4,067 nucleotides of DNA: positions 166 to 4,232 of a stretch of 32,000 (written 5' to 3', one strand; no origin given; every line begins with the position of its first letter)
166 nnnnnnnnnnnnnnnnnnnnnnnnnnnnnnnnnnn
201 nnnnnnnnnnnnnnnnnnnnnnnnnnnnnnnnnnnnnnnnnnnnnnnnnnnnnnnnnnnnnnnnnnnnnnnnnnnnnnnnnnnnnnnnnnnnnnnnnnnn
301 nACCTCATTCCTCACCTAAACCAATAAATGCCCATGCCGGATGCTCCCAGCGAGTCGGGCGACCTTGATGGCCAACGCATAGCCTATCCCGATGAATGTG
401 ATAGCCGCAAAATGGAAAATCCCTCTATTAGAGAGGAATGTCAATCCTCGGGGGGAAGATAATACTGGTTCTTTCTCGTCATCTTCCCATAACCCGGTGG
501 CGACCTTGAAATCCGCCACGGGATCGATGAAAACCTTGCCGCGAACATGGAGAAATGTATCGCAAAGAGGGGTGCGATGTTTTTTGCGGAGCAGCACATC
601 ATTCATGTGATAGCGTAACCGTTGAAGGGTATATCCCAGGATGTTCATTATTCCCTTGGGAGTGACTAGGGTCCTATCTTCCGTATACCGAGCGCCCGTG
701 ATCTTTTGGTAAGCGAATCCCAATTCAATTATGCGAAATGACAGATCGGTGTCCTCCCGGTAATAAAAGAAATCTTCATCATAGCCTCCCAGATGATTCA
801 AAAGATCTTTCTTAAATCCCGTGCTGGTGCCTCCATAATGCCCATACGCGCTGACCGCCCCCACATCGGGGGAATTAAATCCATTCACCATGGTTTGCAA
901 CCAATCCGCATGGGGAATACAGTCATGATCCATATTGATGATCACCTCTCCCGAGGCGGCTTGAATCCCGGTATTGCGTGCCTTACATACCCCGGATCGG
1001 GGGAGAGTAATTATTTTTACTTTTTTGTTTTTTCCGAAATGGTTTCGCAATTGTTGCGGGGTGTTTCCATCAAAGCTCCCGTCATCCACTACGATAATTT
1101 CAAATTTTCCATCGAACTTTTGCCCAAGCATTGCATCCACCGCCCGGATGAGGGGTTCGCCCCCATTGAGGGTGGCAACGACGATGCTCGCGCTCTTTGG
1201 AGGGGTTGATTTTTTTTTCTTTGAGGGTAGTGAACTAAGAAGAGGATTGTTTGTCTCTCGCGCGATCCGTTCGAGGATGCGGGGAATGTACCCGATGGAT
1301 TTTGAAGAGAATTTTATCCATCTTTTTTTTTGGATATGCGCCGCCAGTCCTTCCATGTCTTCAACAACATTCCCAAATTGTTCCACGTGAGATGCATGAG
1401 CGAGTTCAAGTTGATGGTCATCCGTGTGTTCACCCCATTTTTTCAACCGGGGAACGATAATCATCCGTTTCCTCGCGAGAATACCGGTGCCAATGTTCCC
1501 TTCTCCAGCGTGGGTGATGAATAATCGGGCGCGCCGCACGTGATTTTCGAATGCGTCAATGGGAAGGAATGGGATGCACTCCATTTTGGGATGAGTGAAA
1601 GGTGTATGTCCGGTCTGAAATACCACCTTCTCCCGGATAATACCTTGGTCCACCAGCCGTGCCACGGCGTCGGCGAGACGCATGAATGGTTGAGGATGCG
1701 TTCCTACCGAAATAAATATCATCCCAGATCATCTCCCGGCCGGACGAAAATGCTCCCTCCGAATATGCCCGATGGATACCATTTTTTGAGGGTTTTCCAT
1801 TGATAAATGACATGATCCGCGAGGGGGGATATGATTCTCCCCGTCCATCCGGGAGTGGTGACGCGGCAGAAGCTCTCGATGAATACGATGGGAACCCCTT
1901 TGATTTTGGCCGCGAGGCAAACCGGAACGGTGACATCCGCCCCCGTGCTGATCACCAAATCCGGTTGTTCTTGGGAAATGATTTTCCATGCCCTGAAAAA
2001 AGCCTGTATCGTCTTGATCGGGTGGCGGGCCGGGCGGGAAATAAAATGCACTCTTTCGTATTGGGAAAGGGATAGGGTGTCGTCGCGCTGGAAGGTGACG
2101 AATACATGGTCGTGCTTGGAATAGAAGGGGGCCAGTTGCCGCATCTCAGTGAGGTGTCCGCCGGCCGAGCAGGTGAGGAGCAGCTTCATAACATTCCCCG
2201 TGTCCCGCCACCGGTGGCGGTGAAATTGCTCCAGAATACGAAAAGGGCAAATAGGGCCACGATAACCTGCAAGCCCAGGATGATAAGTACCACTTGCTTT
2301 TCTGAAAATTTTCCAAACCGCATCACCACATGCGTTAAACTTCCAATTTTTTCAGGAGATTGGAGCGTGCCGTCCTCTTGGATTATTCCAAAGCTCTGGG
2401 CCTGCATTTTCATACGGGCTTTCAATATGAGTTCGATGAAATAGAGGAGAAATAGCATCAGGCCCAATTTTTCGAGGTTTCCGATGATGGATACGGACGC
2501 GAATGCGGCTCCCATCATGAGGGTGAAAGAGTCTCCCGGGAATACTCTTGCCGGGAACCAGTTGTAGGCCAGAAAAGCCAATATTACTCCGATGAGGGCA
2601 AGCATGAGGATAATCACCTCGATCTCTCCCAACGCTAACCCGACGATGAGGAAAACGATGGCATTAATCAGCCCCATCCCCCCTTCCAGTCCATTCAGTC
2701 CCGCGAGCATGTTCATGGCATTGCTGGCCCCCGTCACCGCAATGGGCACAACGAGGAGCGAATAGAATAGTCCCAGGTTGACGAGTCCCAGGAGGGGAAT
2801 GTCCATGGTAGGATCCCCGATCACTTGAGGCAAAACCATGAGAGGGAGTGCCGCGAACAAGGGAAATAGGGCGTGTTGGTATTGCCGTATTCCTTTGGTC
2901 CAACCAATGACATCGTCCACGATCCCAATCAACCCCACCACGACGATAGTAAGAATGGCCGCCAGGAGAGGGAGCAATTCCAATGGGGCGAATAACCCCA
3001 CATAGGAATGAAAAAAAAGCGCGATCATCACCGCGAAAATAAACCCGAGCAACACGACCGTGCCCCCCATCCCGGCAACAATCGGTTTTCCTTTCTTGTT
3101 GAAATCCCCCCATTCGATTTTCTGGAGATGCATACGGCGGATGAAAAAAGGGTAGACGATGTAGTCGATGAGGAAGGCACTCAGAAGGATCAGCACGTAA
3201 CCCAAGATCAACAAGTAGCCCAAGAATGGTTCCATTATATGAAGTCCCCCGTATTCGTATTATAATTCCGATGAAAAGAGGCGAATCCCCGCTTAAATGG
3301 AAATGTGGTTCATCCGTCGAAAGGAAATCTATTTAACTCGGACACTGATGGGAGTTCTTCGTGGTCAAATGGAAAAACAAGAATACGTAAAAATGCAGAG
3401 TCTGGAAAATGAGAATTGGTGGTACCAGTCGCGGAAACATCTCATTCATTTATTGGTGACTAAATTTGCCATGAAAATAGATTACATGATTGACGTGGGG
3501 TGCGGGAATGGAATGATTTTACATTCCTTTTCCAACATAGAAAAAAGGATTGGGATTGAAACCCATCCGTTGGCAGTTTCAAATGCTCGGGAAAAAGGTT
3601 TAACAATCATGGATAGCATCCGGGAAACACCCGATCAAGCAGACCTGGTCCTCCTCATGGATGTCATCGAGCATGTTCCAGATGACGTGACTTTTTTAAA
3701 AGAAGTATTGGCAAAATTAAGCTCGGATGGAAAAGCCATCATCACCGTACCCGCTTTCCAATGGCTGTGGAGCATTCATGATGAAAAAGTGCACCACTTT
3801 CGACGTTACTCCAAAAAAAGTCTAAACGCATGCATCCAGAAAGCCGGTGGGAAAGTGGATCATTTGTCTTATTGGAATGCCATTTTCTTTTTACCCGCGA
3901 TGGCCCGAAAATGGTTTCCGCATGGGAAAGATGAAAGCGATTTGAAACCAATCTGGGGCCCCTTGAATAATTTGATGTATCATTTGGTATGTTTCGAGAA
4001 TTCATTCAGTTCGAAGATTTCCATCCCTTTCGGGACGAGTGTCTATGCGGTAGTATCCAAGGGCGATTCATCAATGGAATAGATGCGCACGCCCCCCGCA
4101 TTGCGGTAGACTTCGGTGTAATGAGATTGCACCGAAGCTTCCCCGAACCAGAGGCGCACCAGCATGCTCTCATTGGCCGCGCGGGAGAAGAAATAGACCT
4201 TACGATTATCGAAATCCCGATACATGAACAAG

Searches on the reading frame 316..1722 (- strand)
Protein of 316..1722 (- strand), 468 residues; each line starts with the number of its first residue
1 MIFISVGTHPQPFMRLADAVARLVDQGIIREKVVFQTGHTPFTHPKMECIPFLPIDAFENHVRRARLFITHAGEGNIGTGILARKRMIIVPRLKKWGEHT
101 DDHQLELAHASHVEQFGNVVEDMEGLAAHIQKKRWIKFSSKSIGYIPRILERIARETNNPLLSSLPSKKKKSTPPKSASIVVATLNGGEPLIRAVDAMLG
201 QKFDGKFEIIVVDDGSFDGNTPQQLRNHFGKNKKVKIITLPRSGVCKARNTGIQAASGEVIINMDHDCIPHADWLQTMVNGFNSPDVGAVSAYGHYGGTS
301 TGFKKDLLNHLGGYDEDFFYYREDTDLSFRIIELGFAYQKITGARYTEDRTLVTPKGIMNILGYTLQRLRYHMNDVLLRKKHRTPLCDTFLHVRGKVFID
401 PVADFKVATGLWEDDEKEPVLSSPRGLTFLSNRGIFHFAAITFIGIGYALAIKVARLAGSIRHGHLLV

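Call 36: search_protein_families(library=pfam, proteins=[window:316-1722:-], max_evalue=0.001)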
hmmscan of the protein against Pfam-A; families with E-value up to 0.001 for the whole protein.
window:316-1722:- (468 aa): 4 families
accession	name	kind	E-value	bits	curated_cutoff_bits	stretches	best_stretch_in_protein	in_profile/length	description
PF00535.33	Glycos_transf_2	-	6.3e-28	98.2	23.3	1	179-317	1-142/168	Glycosyl transferase family 2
PF10111.15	Glyco_tranf_2_2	-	1.7e-08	34.7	27.3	1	202-279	25-103/276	Glycosyltransferase like family 2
PF13641.12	Glyco_tranf_2_3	-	5.2e-08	33.6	27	1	176-291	2-120/230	Glycosyltransferase like family 2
PF04101.22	Glyco_tran_28_C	-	1.1e-07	32.5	22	1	1-131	1-138/166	Glycosyltransferase family 28 C-terminal domain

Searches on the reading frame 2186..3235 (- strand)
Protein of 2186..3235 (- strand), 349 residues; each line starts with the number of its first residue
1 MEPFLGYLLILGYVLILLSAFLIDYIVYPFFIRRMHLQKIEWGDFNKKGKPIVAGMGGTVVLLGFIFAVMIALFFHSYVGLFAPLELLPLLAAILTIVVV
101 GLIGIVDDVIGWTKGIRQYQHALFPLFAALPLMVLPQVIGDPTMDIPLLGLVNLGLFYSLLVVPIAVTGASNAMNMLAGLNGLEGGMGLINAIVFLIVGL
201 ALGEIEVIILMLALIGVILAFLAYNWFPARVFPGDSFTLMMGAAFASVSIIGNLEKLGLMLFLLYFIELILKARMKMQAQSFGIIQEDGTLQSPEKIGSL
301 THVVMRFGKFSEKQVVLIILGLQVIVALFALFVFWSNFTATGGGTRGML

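Call 36: search_protein_families(library=pfam, proteins=[window:2186-3235:-], max_evalue=0.001)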
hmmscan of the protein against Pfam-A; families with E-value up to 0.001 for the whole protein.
window:2186-3235:- (349 aa): 1 family
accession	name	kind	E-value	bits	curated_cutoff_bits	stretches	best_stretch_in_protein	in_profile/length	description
PF00953.26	Glycos_transf_4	-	2.5e-34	119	27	1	91-252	2-159/160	Glycosyl transferase family 4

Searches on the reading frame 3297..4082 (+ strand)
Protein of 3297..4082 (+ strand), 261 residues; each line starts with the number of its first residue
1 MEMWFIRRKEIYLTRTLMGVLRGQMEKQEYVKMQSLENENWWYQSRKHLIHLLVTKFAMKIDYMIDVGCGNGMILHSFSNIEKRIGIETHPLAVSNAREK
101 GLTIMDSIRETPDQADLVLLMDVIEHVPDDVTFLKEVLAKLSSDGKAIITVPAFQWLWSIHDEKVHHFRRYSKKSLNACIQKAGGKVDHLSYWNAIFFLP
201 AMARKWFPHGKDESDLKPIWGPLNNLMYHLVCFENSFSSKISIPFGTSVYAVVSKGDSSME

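Call 36: search_protein_families(library=pfam, proteins=[window:3297-4082:+], max_evalue=0.001)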
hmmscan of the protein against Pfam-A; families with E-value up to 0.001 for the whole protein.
window:3297-4082:+ (261 aa): 6 families
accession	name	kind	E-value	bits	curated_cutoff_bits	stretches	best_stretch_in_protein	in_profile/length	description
PF13489.12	Methyltransf_23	-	2.3e-10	40.9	27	1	63-189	25-163/164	Methyltransferase domain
PF08241.18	Methyltransf_11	-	1.1e-07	32.8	21.2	1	65-149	1-95/95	Methyltransferase domain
PF13847.12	Methyltransf_31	-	3.5e-07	30.4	27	1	64-171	7-125/145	Methyltransferase domain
PF08242.18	Methyltransf_12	-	2.9e-05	25.2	30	1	65-146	1-97/98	Methyltransferase domain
PF13649.12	Methyltransf_25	-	7.6e-05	23.8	27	1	65-145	2-97/97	Methyltransferase domain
PF07021.18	MetW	-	0.00032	20.8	21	1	62-159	15-116/193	Methionine biosynthesis protein MetW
